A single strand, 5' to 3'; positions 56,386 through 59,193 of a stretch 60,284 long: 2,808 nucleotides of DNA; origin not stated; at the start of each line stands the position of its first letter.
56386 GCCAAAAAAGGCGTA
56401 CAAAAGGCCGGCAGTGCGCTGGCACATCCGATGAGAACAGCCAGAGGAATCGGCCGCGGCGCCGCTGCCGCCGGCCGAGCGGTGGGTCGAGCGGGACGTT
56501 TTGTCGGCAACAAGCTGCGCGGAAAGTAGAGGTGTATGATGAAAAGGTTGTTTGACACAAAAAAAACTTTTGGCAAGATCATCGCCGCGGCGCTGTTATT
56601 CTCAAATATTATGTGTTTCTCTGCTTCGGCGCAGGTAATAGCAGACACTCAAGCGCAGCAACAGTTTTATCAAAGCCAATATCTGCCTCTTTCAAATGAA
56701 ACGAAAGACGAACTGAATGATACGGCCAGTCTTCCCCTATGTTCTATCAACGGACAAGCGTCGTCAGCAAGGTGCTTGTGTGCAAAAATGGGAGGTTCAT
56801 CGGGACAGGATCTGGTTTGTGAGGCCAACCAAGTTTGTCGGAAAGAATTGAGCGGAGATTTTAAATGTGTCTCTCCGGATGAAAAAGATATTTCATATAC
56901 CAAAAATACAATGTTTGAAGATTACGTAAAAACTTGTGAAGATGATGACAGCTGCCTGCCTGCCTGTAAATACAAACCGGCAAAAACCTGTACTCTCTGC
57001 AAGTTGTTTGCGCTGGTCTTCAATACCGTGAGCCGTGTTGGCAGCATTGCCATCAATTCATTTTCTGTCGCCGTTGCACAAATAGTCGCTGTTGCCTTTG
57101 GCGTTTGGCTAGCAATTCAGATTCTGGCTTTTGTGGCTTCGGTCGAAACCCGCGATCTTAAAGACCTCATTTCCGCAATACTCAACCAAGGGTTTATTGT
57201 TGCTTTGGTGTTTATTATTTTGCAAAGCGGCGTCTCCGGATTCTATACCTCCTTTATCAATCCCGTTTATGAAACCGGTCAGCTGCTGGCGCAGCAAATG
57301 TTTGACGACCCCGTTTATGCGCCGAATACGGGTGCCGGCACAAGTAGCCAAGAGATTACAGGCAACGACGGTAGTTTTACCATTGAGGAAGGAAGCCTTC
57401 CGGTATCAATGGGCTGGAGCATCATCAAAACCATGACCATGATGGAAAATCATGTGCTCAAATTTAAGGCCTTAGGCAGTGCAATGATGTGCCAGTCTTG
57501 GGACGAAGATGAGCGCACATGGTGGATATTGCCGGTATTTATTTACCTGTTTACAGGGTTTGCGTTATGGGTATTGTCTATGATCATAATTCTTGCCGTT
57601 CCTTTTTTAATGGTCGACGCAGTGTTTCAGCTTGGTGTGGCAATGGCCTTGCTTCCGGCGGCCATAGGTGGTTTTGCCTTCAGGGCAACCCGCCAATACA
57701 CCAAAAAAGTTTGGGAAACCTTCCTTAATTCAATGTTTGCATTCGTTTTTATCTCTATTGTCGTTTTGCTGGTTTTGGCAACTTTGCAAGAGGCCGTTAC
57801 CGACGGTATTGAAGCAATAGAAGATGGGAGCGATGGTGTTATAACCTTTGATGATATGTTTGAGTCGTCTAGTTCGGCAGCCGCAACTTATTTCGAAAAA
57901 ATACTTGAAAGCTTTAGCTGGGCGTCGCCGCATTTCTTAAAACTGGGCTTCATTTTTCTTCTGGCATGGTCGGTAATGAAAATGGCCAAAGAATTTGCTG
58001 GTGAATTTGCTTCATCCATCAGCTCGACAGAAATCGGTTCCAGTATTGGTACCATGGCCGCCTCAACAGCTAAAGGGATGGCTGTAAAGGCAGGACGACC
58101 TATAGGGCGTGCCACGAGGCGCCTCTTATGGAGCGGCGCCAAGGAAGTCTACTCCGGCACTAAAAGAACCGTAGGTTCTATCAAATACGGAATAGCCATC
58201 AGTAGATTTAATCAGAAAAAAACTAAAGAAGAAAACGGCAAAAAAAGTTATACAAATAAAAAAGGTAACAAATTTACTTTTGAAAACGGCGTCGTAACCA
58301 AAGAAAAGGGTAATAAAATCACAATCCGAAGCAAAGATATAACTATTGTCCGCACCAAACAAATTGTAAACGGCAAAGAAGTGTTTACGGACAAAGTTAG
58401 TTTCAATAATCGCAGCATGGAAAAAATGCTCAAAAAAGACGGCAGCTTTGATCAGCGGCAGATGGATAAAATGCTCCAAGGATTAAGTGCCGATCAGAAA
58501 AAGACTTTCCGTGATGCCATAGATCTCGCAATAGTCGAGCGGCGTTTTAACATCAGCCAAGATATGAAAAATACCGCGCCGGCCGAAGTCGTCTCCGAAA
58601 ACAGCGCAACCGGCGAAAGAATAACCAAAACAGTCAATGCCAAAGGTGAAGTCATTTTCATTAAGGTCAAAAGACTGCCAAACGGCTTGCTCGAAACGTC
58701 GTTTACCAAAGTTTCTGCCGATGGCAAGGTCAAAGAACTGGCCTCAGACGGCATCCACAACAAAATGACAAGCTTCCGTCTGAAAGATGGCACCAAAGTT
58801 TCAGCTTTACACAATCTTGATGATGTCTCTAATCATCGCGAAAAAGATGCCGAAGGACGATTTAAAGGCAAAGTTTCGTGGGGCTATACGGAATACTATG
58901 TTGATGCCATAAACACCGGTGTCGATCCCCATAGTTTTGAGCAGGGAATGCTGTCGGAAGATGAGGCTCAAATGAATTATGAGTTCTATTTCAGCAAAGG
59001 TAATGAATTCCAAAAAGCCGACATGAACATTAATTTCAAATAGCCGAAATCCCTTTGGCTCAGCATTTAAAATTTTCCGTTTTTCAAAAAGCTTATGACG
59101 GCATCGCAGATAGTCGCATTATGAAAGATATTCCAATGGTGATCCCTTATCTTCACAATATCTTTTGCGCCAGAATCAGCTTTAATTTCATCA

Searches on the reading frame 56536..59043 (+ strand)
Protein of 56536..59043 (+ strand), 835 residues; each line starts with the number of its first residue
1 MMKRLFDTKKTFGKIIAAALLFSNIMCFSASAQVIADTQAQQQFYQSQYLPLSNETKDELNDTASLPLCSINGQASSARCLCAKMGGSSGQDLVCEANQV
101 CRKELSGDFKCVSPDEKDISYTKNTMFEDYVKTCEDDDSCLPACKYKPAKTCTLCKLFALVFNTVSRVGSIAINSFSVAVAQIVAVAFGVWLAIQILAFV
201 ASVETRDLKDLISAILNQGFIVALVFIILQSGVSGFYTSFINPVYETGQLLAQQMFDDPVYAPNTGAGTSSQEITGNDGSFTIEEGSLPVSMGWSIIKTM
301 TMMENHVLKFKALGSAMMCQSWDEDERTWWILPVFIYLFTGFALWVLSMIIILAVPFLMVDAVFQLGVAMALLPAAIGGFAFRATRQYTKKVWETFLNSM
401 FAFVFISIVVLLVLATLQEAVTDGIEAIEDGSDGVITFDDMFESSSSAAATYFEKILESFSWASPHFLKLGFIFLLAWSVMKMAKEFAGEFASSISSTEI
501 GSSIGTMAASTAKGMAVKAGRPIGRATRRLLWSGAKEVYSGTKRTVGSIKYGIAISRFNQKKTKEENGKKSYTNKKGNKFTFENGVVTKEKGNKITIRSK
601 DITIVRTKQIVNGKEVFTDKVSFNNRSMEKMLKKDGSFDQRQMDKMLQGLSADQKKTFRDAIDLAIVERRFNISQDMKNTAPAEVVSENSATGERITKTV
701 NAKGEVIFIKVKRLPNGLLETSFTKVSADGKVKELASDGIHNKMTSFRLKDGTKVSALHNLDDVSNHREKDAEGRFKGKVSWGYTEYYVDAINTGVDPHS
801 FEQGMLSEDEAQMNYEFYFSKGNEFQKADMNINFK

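Call 3: search_protein_families(library=pfam, proteins=[window:56536-59043:+], max_evalue=0.1)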
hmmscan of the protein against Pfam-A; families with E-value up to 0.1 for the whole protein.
window:56536-59043:+ (835 aa): 1 family
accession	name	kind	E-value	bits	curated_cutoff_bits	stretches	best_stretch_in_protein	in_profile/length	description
PF04610.19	TrbL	-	1.3e-07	32.1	25.9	1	303-427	70-190/215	TrbL/VirB6 plasmid conjugal transfer protein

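Call 59: search_protein_families(library=ncbifam, proteins=[window:56536-59043:+], max_evalue=0.01)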
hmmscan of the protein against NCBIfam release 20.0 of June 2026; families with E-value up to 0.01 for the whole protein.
window:56536-59043:+ (835 aa): 0 families
